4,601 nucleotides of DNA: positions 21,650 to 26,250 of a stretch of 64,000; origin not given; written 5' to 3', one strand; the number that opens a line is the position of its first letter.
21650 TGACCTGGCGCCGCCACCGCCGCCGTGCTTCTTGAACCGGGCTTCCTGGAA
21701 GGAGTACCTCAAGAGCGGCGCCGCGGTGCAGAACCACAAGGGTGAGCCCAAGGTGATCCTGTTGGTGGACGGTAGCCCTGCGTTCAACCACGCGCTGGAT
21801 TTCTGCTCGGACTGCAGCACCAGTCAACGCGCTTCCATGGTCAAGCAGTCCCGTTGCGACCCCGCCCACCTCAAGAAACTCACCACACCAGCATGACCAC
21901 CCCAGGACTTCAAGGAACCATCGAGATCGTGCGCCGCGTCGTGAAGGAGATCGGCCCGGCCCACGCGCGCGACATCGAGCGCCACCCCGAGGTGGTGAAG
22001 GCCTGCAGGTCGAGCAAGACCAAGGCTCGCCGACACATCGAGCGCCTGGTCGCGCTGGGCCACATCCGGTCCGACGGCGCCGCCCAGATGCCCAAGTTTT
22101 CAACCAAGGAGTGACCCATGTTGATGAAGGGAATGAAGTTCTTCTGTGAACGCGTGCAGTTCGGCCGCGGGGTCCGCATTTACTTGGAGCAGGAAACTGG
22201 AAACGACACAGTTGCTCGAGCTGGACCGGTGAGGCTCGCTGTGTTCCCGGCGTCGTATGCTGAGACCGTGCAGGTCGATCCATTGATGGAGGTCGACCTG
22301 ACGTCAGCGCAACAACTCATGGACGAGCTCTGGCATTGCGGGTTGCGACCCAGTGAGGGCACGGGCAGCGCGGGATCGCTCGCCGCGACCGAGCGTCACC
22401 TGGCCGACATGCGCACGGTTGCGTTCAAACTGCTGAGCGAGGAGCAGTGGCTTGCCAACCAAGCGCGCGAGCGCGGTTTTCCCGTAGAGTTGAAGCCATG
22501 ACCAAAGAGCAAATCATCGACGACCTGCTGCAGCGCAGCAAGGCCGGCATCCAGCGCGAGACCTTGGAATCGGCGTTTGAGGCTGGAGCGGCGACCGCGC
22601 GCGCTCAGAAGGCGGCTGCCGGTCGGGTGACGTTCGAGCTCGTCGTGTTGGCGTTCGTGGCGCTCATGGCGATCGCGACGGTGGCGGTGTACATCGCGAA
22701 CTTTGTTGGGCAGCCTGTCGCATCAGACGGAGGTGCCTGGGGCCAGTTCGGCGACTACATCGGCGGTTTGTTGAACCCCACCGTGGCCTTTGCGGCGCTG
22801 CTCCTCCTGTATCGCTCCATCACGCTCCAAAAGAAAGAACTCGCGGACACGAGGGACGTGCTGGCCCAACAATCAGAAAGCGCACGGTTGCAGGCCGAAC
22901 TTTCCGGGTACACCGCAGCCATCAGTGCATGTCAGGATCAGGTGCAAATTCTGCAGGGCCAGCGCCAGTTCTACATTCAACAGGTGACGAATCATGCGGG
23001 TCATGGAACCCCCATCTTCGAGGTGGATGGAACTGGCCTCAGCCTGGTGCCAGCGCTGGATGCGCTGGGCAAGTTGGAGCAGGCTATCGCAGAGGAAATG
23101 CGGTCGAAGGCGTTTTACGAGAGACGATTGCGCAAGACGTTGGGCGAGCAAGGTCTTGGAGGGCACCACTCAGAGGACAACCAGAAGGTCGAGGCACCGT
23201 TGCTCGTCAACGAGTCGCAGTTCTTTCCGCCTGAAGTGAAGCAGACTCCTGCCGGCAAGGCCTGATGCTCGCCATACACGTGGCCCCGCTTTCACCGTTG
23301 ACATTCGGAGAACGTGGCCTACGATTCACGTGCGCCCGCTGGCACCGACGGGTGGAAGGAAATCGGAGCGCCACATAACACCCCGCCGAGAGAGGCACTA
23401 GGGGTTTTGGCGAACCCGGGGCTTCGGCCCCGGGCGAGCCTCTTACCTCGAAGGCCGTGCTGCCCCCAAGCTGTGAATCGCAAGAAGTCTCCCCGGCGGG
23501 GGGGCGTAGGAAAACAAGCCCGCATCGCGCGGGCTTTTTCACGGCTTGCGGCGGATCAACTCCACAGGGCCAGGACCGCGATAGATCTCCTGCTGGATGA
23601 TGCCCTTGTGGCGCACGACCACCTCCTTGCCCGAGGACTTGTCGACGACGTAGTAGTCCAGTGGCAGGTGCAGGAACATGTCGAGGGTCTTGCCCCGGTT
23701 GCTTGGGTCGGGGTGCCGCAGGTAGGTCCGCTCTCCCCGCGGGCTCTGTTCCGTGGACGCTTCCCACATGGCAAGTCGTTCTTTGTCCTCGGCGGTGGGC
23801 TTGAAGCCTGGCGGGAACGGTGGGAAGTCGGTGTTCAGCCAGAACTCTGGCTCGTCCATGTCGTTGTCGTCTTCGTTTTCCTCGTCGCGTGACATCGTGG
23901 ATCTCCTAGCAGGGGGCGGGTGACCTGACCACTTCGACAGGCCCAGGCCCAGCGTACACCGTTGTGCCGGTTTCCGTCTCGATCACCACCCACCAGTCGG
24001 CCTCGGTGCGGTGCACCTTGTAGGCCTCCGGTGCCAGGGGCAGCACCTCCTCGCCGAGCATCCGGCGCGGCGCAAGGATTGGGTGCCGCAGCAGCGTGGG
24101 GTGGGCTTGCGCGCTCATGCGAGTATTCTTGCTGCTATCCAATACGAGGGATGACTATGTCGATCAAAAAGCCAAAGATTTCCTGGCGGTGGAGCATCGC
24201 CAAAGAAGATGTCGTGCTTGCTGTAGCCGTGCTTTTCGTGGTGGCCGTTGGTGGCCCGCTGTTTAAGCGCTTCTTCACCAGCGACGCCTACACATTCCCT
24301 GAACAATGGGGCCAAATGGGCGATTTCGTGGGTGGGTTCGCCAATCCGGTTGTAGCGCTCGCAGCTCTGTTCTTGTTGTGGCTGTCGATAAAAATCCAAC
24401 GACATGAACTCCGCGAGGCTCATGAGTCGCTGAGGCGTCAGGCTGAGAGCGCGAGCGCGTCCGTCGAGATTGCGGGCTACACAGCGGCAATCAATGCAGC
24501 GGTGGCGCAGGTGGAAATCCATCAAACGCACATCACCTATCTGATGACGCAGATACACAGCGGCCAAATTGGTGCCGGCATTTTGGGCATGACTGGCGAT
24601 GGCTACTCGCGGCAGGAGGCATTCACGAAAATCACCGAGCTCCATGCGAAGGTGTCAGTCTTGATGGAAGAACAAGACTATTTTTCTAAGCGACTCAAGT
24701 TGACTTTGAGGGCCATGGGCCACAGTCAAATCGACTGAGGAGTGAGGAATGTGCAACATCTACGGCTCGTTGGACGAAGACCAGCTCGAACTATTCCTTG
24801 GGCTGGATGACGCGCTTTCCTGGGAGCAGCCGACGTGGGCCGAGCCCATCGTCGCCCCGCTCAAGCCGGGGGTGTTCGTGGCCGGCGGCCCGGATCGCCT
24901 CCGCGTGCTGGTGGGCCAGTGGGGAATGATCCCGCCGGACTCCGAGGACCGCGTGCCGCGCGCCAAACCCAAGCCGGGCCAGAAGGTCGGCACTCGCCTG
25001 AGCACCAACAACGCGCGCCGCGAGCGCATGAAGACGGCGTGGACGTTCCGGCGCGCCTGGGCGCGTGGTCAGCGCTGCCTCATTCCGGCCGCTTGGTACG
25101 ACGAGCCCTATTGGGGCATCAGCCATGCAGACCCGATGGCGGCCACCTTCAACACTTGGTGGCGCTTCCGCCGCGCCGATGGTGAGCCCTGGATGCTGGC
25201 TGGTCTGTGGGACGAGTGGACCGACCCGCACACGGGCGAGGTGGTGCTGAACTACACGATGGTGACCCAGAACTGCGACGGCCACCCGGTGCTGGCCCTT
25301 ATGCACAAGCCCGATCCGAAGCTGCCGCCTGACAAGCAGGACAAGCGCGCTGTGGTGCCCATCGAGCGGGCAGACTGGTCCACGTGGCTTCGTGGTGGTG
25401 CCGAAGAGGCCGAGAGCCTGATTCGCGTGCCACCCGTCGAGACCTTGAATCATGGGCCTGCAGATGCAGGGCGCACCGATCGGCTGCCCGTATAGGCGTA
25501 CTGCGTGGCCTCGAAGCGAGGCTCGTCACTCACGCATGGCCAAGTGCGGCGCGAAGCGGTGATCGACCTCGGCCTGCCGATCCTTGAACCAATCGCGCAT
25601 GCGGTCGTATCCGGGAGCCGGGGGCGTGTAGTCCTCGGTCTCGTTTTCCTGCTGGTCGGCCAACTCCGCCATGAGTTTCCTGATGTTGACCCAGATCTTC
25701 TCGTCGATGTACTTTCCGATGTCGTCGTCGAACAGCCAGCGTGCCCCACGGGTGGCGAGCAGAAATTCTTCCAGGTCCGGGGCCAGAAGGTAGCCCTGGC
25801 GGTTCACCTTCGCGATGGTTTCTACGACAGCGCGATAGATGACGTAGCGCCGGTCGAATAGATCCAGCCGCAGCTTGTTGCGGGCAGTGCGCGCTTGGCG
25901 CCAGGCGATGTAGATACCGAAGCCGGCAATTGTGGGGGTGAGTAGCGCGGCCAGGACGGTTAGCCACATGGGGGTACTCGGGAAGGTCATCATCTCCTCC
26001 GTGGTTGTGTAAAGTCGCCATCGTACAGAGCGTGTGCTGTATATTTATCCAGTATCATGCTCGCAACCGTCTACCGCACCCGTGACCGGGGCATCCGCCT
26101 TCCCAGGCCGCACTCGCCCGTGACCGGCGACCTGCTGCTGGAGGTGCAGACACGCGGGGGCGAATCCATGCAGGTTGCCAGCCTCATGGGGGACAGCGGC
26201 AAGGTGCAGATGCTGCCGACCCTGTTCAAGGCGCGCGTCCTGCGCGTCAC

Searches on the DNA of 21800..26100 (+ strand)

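Call 9: search_dna_similar(query=window:21800-26100:+, collection=phages, mode=distant, max_rows=20)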
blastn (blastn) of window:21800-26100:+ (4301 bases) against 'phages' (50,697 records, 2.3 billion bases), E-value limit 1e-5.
Records with a match: 1; places in all: 1; records where one place covers at least 80% of the query: 0.
Best place of each record, by identity: 60-80% 1.
By first word of the organism name: Burkholderia 1.
By host as written in the record: Burkholderia contaminans 1.
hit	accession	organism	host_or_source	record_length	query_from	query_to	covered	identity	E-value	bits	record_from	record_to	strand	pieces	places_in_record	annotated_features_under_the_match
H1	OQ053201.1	Burkholderia phage CSP3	Burkholderia contaminans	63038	508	629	3%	76.2%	1e-14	91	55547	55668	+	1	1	hypothetical protein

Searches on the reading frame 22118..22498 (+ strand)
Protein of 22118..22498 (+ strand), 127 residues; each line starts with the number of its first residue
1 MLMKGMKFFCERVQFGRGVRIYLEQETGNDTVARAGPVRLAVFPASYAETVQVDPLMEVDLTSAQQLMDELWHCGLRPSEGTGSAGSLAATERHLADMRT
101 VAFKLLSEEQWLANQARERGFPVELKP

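Call 5: search_protein_families(library=pfam, proteins=[window:22118-22498:+], max_evalue=1)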
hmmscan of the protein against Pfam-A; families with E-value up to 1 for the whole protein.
window:22118-22498:+ (127 aa): 0 families

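Call 6: search_protein_families(library=phrogs, proteins=[window:22118-22498:+], max_evalue=1)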
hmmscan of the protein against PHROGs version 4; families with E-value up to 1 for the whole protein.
window:22118-22498:+ (127 aa): 2 families
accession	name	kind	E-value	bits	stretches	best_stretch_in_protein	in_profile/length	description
phrog_30489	-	unknown function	0.008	17.4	1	85-106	89-110/113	-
phrog_16443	-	unknown function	0.43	11.9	1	47-112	21-80/100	-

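Call 7: search_protein_families(library=padloc, proteins=[window:22118-22498:+], max_evalue=1)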
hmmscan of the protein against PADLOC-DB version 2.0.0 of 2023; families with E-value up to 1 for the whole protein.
window:22118-22498:+ (127 aa): 0 families

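Call 8: search_protein_families(library=ncbifam, proteins=[window:22118-22498:+], max_evalue=1)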
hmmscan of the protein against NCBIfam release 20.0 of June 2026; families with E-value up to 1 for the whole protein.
window:22118-22498:+ (127 aa): 0 families

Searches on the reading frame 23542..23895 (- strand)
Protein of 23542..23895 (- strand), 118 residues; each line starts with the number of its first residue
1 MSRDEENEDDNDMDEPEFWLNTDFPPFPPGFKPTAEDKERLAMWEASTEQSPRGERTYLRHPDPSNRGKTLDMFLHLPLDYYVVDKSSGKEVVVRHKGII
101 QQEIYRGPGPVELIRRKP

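Call 5: search_protein_families(library=pfam, proteins=[window:23542-23895:-], max_evalue=1)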
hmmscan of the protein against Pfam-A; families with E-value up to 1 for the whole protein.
window:23542-23895:- (118 aa): 0 families

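Call 6: search_protein_families(library=phrogs, proteins=[window:23542-23895:-], max_evalue=1)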
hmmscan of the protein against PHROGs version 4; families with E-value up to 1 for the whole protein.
window:23542-23895:- (118 aa): 0 families

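Call 7: search_protein_families(library=padloc, proteins=[window:23542-23895:-], max_evalue=1)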
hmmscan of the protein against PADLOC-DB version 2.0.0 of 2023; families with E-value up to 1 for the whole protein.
window:23542-23895:- (118 aa): 0 families

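Call 8: search_protein_families(library=ncbifam, proteins=[window:23542-23895:-], max_evalue=1)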
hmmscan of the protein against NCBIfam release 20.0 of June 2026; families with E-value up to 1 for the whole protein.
window:23542-23895:- (118 aa): 0 families

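Call 13: find_homologous_proteins(query=window:23542-23895:-, max_evalue=0.1)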
Query window:23542-23895:- (118 aa): 3 proteins with E <= 0.1 among 5 candidates.
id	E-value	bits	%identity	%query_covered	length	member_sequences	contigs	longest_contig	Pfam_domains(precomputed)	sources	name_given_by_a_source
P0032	1.1e-75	270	100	100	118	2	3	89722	-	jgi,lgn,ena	jgi:hypothetical protein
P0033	2.2e-49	185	71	87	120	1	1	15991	-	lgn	-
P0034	3.0e-30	123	48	85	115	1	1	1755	-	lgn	-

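Call 16: find_encoding_contigs(protein=P0033, flank=8000, max_places=3)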
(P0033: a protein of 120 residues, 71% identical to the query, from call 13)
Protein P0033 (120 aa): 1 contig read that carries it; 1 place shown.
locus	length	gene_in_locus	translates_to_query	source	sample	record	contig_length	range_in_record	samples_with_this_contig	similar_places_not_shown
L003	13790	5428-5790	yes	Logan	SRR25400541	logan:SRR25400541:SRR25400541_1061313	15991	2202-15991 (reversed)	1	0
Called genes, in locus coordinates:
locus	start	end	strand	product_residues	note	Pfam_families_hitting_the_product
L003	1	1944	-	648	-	?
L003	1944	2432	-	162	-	-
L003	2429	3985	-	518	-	-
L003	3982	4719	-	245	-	PF03592:Terminase_2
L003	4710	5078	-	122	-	-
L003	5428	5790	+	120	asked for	-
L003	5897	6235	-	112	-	PF10765:Phage_P22_NinX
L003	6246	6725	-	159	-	PF16786:RecA_dep_nuc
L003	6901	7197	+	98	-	-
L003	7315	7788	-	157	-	PF07105:DUF1367 (faint)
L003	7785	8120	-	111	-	PF06356:DUF1064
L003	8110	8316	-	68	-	-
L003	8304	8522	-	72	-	-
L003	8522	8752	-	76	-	-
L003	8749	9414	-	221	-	PF20081:DUF6475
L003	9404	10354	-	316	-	PF07120:DUF1376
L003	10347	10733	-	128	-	-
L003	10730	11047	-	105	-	PF14359:DUF4406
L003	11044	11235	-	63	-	-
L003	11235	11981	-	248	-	PF01555:N6_N4_Mtase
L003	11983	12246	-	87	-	-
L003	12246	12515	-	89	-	-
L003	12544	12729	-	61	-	-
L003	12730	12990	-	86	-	-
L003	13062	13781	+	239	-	PF00717:Peptidase_S24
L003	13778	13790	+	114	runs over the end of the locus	-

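Call 17: find_encoding_contigs(protein=P0034, flank=3000, max_places=3)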
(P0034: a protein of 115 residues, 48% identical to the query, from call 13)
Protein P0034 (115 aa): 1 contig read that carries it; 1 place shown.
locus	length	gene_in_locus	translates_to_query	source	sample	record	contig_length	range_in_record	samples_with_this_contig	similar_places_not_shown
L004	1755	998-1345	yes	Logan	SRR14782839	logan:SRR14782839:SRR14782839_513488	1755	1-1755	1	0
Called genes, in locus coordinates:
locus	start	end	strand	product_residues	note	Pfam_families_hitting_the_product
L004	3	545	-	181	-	?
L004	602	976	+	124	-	-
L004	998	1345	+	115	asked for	-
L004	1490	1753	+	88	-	?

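Call 18: find_encoding_contigs(protein=P0032, flank=10000, max_places=4)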
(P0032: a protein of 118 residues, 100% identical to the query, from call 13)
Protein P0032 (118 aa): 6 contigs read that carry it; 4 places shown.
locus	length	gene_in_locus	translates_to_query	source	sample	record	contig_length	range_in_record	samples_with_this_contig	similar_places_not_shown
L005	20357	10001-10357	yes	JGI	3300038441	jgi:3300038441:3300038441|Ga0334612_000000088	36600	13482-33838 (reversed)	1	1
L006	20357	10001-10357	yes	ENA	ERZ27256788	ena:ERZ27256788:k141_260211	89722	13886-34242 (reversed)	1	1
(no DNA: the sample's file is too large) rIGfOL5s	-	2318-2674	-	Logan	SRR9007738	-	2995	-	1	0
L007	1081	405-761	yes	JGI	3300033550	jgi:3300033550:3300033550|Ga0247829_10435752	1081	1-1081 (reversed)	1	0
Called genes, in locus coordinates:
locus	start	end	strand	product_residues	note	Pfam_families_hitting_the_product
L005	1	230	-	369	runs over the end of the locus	PF13252:Phage_capsid_3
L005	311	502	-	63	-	-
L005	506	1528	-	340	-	-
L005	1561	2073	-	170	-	-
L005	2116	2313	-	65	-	-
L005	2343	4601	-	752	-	PF16510:P22_portal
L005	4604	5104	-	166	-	-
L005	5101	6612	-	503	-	-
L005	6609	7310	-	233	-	-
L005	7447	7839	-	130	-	-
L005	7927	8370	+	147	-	-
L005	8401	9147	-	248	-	PF02586:SRAP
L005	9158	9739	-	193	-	-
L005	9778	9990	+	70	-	-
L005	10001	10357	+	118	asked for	-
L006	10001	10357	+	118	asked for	-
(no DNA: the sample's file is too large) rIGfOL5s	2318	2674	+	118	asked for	-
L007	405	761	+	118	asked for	-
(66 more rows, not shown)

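Call 30: search_protein_representatives(alignment_id=A2)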
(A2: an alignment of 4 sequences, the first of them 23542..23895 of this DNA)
Query: 4 sequences, 117 profile positions. Proteins with E-value up to 0.001 (for the whole library): 16; up to 1e-10: 2; up to 1e-30: 1. The best 16 are listed.
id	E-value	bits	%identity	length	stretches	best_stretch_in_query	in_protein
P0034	1.3e-56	205.8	-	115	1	4-117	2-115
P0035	3.8e-11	59.1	-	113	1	1-116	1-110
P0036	1.0e-08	51.3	-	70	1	51-116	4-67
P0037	1.9e-08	50.5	-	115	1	1-114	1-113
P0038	1.6e-07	47.4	-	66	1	53-116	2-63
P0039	1.8e-06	44.1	-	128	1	1-113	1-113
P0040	8.6e-06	41.9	-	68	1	50-116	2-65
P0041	5.0e-05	39.4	-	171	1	49-116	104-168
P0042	8.2e-05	38.7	-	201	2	64-116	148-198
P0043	1.2e-04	38.2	-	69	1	53-116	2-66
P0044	1.3e-04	38.1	-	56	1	70-115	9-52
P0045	1.9e-04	37.5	-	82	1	50-116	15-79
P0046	4.0e-04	36.5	-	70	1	53-116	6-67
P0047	4.7e-04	36.3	-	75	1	55-116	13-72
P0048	4.8e-04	36.2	-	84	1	51-116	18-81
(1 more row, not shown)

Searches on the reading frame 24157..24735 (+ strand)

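Call 5: search_protein_families(library=pfam, proteins=[window:24157-24735:+], max_evalue=1)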
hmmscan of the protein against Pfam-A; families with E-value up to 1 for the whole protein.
window:24157-24735:+ (193 aa): 0 families

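Call 6: search_protein_families(library=phrogs, proteins=[window:24157-24735:+], max_evalue=1)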
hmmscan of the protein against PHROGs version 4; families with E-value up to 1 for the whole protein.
window:24157-24735:+ (193 aa): 7 families
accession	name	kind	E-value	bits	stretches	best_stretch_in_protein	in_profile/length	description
phrog_8999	-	unknown function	2e-11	45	1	19-97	12-87/270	-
phrog_33781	-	unknown function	7.1e-06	26.7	1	19-87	11-78/255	-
phrog_9267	-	unknown function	0.00055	21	1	23-106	18-97/266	-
phrog_27507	-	unknown function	0.01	16.9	1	107-158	9-59/110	-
phrog_35614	-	unknown function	0.062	14.3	1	65-78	9-22/50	-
phrog_3550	-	unknown function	0.19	13.1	0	79-125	8-54/79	-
phrog_6558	-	unknown function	0.59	11.5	0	67-104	24-61/90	-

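Call 7: search_protein_families(library=padloc, proteins=[window:24157-24735:+], max_evalue=1)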
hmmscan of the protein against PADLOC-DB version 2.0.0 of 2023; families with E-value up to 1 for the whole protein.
window:24157-24735:+ (193 aa): 2 families
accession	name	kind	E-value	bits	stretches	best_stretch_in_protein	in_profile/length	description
PDLC01664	Cas12c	-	0.012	11.5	1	74-134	358-419/1163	Cas12c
PDLC01663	Cas12c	-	0.021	10.7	1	75-134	351-411/1165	CAS-V-C; effector__SPE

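Call 8: search_protein_families(library=ncbifam, proteins=[window:24157-24735:+], max_evalue=1)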
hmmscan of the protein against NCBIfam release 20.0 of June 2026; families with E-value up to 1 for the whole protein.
window:24157-24735:+ (193 aa): 1 family
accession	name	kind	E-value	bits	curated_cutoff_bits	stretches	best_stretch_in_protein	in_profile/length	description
NF038022.1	PorACj_fam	subfamily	0.11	12.5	28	1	49-63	2-16/32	PorACj family cell wall channel-forming small protein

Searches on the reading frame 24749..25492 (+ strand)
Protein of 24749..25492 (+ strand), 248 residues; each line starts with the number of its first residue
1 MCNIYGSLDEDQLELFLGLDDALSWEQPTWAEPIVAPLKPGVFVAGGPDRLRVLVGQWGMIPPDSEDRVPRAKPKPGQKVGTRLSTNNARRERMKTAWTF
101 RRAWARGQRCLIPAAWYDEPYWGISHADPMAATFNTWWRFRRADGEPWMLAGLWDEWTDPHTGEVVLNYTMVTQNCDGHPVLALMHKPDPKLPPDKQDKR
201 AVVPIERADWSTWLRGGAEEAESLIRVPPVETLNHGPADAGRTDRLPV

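Call 5: search_protein_families(library=pfam, proteins=[window:24749-25492:+], max_evalue=1)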
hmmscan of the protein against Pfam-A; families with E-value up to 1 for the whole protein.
window:24749-25492:+ (248 aa): 1 family
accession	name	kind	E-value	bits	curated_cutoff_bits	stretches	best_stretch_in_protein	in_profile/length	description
PF02586.19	SRAP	-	5.4e-18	65.7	27.1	1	35-227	35-196/214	SOS response associated peptidase (SRAP)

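Call 6: search_protein_families(library=phrogs, proteins=[window:24749-25492:+], max_evalue=1)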
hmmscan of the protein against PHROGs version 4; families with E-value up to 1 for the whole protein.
window:24749-25492:+ (248 aa): 1 family
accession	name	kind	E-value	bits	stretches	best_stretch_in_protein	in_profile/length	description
phrog_1599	-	unknown function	1e-27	98.1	1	1-225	1-191/225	-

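Call 7: search_protein_families(library=padloc, proteins=[window:24749-25492:+], max_evalue=1)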
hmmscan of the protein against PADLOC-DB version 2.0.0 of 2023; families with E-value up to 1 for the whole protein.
window:24749-25492:+ (248 aa): 0 families

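Call 8: search_protein_families(library=ncbifam, proteins=[window:24749-25492:+], max_evalue=1)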
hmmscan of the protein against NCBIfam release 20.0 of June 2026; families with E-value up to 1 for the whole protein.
window:24749-25492:+ (248 aa): 0 families

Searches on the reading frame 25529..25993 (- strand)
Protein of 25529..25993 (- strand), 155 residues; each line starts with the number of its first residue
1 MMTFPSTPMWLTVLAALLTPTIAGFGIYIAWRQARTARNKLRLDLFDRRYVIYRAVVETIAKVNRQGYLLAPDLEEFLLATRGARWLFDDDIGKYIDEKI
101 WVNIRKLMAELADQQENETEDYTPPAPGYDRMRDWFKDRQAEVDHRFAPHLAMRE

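Call 5: search_protein_families(library=pfam, proteins=[window:25529-25993:-], max_evalue=1)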
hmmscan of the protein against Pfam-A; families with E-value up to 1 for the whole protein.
window:25529-25993:- (155 aa): 4 families
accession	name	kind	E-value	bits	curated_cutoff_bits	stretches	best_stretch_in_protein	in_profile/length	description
PF14316.11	DUF4381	-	0.0037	18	27.2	1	4-41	15-51/145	Domain of unknown function (DUF4381)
PF13567.11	DUF4131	-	0.034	14.3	31.6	1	22-106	39-112/165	Domain of unknown function (DUF4131)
PF25291.1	CGLA_C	-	0.14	12.7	27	1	29-51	6-28/79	Lambda-carrageenase C-terminal domain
PF12965.13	DUF3854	-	0.17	12.3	23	1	64-115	53-103/130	Domain of unknown function (DUF3854)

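Call 6: search_protein_families(library=phrogs, proteins=[window:25529-25993:-], max_evalue=1)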
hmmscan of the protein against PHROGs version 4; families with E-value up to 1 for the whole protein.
window:25529-25993:- (155 aa): 1 family
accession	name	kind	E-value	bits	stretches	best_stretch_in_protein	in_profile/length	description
phrog_2453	-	unknown function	0.11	13.5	1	43-101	7-55/78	-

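Call 7: search_protein_families(library=padloc, proteins=[window:25529-25993:-], max_evalue=1)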
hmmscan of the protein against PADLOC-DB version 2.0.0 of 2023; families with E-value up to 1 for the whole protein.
window:25529-25993:- (155 aa): 0 families

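Call 8: search_protein_families(library=ncbifam, proteins=[window:25529-25993:-], max_evalue=1)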
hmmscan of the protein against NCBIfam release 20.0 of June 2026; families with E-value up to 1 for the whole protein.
window:25529-25993:- (155 aa): 0 families
